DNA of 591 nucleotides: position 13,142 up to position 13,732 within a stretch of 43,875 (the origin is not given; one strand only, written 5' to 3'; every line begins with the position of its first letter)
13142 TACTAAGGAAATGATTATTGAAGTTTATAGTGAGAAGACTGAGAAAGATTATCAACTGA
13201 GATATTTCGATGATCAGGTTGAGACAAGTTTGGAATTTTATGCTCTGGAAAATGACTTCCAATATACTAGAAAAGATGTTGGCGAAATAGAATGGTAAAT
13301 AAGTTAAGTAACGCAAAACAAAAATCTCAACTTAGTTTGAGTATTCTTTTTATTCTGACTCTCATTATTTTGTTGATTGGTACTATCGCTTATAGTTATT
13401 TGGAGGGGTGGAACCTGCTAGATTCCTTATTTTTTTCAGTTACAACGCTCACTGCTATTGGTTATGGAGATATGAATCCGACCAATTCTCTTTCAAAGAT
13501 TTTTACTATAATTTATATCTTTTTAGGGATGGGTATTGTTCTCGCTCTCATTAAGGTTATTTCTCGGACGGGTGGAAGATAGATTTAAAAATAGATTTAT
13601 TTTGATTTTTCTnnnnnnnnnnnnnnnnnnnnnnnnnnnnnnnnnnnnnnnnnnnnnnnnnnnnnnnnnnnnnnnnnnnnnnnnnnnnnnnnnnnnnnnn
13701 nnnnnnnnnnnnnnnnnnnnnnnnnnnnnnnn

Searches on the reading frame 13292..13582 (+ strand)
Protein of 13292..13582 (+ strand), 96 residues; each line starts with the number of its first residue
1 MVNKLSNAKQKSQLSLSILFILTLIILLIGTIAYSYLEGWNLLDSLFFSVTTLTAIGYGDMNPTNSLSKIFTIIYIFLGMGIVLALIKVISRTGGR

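Call 26: search_protein_families(library=pfam, proteins=[window:13292-13582:+], max_evalue=0.0001)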
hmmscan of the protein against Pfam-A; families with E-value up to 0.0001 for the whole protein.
window:13292-13582:+ (96 aa): 1 family
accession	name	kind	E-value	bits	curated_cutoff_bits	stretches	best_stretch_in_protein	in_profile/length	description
PF07885.22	Ion_trans_2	-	3.4e-19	68.9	22.5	1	22-92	2-75/79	Ion channel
